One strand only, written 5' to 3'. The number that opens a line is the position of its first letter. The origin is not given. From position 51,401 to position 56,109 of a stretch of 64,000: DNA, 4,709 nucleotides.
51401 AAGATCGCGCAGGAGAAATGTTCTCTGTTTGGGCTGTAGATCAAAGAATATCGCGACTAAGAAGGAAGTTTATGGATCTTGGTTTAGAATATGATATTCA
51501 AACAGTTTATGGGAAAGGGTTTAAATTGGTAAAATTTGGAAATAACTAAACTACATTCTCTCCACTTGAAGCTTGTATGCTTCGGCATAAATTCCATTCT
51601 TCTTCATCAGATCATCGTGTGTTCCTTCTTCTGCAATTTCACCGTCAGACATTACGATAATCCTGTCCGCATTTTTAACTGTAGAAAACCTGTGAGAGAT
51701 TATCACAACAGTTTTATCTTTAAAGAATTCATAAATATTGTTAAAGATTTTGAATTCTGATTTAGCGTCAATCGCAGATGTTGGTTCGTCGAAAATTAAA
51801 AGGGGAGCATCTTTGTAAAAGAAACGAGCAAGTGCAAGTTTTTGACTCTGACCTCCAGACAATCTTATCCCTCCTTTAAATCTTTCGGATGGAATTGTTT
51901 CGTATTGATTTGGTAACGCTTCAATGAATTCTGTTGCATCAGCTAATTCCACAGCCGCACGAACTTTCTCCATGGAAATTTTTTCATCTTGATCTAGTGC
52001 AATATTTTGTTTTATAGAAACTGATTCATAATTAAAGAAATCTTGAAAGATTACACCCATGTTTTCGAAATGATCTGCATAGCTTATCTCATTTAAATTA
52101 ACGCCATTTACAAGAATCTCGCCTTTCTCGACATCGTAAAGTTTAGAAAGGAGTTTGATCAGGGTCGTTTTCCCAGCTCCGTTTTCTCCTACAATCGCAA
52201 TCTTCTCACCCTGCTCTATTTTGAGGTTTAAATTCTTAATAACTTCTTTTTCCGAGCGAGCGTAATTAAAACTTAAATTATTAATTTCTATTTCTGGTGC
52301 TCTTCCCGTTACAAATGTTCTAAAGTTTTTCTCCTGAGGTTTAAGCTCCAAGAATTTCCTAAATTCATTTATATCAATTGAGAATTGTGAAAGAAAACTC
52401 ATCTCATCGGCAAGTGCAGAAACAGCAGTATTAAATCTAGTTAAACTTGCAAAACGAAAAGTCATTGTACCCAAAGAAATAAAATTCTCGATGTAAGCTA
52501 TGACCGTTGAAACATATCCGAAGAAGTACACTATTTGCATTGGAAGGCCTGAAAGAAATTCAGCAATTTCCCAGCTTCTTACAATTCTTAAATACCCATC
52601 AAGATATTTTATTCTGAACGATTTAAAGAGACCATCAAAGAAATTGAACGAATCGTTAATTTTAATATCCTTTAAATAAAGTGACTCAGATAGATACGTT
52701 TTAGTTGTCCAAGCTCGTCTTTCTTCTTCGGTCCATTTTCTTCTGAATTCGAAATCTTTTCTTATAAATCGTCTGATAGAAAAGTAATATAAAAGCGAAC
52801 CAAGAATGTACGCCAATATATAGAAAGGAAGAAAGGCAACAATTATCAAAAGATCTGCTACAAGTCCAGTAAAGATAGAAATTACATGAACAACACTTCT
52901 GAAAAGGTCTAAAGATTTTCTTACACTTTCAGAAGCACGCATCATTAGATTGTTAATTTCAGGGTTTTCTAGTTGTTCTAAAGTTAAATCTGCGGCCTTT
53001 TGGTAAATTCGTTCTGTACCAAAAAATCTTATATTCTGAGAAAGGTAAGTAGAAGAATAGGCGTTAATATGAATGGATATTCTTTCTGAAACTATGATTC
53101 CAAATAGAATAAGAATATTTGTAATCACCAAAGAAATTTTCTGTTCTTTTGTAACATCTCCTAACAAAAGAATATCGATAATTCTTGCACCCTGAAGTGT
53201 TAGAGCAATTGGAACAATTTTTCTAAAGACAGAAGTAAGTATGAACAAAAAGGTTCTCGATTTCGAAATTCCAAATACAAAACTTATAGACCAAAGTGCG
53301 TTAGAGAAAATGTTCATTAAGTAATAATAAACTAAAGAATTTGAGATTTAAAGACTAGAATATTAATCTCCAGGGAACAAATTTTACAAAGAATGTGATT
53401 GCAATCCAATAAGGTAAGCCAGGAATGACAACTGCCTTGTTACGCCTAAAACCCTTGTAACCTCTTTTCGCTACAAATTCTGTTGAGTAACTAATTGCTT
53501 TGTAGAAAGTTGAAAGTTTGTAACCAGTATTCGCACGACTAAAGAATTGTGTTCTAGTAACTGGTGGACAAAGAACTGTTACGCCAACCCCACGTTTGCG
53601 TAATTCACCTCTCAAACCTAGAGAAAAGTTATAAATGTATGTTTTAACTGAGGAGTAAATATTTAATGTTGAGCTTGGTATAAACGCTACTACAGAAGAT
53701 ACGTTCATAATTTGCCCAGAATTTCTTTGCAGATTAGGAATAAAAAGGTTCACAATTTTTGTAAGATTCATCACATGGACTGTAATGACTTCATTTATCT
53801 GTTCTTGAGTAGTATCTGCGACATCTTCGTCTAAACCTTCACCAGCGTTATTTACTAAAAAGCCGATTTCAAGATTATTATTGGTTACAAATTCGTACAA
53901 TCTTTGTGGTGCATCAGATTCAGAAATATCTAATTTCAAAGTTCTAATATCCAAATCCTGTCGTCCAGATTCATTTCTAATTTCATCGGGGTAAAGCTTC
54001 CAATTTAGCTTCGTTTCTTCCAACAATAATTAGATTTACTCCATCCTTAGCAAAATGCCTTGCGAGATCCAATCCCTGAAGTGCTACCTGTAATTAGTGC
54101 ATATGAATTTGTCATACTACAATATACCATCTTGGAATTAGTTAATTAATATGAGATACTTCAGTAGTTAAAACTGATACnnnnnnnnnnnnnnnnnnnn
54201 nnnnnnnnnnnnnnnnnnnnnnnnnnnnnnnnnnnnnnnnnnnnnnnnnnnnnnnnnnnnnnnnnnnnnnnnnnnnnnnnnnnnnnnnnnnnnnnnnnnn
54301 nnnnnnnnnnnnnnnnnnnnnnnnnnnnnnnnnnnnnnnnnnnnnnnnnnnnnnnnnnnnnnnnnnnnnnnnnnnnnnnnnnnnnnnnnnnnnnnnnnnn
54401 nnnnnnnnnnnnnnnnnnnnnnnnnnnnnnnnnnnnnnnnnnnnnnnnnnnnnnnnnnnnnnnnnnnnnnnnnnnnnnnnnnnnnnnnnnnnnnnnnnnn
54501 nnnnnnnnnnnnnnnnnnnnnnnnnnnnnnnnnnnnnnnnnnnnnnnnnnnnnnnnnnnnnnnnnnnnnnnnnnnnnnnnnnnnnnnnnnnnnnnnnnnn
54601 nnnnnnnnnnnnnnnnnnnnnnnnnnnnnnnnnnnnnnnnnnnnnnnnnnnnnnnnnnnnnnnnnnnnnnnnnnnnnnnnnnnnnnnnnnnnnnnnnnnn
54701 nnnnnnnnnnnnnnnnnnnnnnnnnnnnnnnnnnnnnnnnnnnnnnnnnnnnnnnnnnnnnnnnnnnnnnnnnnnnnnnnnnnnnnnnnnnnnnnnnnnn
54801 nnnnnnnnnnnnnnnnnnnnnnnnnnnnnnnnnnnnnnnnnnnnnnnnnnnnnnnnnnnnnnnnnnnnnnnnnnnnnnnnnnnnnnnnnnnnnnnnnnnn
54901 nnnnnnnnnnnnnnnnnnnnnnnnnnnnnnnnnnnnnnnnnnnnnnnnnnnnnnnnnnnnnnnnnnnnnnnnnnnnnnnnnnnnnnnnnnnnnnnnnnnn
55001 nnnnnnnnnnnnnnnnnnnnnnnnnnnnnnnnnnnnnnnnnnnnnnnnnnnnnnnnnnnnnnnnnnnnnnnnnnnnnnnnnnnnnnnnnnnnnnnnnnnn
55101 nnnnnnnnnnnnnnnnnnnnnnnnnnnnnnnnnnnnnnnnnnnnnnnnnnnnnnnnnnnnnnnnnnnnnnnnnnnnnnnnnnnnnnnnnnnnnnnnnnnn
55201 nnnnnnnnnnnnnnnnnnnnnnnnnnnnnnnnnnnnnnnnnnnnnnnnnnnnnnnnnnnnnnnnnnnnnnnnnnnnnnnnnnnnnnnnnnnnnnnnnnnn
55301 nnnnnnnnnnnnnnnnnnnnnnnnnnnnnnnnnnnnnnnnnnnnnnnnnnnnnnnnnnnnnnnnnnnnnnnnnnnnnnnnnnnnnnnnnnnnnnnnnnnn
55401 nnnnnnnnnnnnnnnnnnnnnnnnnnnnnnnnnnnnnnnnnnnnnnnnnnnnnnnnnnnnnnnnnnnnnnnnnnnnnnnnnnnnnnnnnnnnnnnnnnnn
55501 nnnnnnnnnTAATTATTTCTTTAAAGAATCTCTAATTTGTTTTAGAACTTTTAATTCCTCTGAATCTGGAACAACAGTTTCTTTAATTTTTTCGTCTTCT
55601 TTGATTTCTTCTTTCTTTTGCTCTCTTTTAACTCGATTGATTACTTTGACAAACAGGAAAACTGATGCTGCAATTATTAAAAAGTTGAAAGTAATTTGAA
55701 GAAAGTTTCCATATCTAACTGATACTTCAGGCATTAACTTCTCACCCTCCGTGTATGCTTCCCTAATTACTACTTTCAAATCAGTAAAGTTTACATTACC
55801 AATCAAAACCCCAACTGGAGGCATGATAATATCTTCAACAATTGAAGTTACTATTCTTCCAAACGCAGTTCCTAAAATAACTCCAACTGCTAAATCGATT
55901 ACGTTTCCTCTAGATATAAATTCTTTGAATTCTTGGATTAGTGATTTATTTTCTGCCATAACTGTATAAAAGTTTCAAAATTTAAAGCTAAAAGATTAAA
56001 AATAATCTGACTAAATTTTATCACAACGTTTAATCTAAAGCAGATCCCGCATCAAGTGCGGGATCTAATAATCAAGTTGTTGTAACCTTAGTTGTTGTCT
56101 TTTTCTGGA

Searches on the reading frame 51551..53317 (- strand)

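Call 33: search_protein_families(library=pfam, proteins=[window:51551-53317:-])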
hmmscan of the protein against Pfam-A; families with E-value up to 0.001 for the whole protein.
window:51551-53317:- (588 aa): 5 families
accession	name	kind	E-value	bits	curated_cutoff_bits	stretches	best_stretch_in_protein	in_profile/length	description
PF00005.33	ABC_tran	-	3.6e-31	109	25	1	361-514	2-137/137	ABC transporter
PF02463.25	SMC_N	-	5.7e-10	39.4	40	1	373-557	27-212/220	RecF/RecN/SMC N terminal domain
PF13304.12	AAA_21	-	7.5e-07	29.9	27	0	374-429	3-77/304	AAA domain, putative AbiEii toxin, Type IV TA system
PF09818.15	ABC_ATPase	-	3.9e-06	26.5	23.2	0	446-517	123-189/283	P-loop domain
PF03215.21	Rad17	-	6.9e-05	23.3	23.8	1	372-484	47-156/186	Rad17 P-loop domain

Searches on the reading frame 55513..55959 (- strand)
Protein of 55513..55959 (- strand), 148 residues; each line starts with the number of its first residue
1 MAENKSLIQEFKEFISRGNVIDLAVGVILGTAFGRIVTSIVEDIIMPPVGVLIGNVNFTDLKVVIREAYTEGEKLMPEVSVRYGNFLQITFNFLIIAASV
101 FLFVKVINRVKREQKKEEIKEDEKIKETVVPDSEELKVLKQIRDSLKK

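Call 8: search_protein_families(library=pfam, proteins=[window:55513-55959:-])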
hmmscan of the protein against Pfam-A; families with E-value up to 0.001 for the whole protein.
window:55513-55959:- (148 aa): 1 family
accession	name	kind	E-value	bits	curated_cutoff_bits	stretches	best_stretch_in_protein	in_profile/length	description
PF01741.23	MscL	-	5.8e-42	143.3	27.4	1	7-147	1-123/123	Large-conductance mechanosensitive channel, MscL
